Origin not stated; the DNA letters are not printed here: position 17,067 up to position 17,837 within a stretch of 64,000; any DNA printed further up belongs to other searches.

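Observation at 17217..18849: HTH-ImmA/IrrE metalloprotease + DUF4411 PIN-like protein operon: candidate protease-gated nuclease (defence/TA-like) module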

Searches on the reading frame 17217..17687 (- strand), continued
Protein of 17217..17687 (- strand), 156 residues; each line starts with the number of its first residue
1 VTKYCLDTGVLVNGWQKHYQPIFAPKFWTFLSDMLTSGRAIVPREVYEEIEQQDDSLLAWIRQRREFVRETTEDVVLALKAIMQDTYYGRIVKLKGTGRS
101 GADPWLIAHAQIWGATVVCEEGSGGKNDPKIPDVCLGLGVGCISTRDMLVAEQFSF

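Call 62: fold_search(model_id=the predicted structure, library=pdb)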
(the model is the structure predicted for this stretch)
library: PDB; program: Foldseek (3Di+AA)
matches with E <= 10: 294; with E <= 0.001: 2
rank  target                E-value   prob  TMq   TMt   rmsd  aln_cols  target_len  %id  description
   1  4chg_A                2.8e-04  1.00  0.57  0.65   4.9       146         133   18  Crystal structure of VapBC15 complex from Mycobacterium tuberculosis (released 2014-11-12)
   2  6a7v_G                8.4e-04  1.00  0.60  0.66   4.6       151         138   18  Crystal structure of Mycobacterium tuberculosis VapBC11 toxin-antitoxin complex (released 2018-10-10)
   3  6a7v_A                1.0e-03  1.00  0.60  0.68   4.6       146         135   18  Crystal structure of Mycobacterium tuberculosis VapBC11 toxin-antitoxin complex (released 2018-10-10)
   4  9h6a_A                1.2e-03  1.00  0.54  0.62   5.0       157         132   14  Crystal structure of the E. coli F-plasmid VapBC toxin-antitoxin complex (released 2024-12-18)
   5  6a7v_C                1.5e-03  1.00  0.59  0.65   4.6       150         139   19  Crystal structure of Mycobacterium tuberculosis VapBC11 toxin-antitoxin complex (released 2018-10-10)
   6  3h87_A                1.6e-03  1.00  0.53  0.60   5.0       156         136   17  Rv0301 Rv0300 Toxin Antitoxin Complex from Mycobacterium tuberculosis (released 2009-05-05)
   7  1y82_A                2.7e-03  1.00  0.61  0.65   4.5       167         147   11  Conserved hypothetical protein Pfu-367848-001 from Pyrococcus furiosus (released 2005-01-25)
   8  2bsq_A                2.8e-03  1.00  0.52  0.56   5.3       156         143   13  FitAB bound to DNA (released 2006-08-24)
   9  1y82_B                3.0e-03  1.00  0.61  0.64   4.6       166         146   10  Conserved hypothetical protein Pfu-367848-001 from Pyrococcus furiosus (released 2005-01-25)
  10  2h1c_A                3.2e-03  1.00  0.54  0.60   4.9       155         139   14  Crystal Structure of FitAcB from Neisseria gonorrhoeae (released 2006-09-26)
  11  2bsq_B                3.6e-03  1.00  0.52  0.57   5.2       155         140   13  FitAB bound to DNA (released 2006-08-24)
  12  4xgr_C                3.9e-03  1.00  0.47  0.55   5.5       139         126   16  Crystal structure of addiction module from Mycobacterial species (released 2015-08-12)
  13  3h87_B                4.1e-03  1.00  0.56  0.63   4.8       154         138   14  Rv0301 Rv0300 Toxin Antitoxin Complex from Mycobacterium tuberculosis (released 2009-05-05)
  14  3zvk_B                4.1e-03  1.00  0.55  0.63   5.0       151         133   12  Crystal structure of VapBC2 from Rickettsia felis bound to a DNA fragment from their promoter (released 2011-12-14)
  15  3ix7_B                4.1e-03  1.00  0.47  0.55   4.7       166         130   16  Crystal structure of a domain of functionally unknown protein from Thermus thermophilus HB8 (released 2009-09-22)
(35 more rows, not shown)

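Call 68: search_protein_representatives(alignment_id=A1)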
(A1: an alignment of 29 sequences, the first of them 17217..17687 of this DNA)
Query: 29 sequences, 164 profile positions. Proteins with E-value up to 0.001 (for the whole library): 8546; up to 1e-10: 5215; up to 1e-30: 994. The best 150 are listed.
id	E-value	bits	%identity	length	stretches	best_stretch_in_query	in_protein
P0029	3.9e-55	202.3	-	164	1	1-162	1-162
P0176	2.5e-54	199.7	-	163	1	1-162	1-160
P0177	5.1e-54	198.7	-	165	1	1-163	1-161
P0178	1.5e-52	193.9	-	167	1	2-160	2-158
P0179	2.8e-52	193.0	-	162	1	1-160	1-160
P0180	1.3e-51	190.9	-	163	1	1-162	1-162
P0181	2.0e-51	190.2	-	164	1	1-162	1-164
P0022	2.3e-51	190.0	-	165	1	1-163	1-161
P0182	3.7e-51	189.4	-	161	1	1-162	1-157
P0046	6.8e-51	188.5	-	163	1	2-162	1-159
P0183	7.0e-51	188.5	-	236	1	2-159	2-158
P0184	1.2e-50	187.6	-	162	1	1-162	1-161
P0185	2.3e-50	186.8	-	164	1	2-162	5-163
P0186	2.5e-50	186.7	-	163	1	1-159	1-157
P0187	3.3e-50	186.2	-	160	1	1-162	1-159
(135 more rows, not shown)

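Call 73: search_protein_families(library=phrogs, proteins=[window:17217-17687:-], max_evalue=0.01)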
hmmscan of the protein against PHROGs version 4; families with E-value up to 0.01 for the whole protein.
window:17217-17687:- (156 aa): 1 family
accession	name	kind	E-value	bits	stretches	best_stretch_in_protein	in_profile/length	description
phrog_11126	-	unknown function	1.5e-24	87.6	1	1-154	1-161/167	-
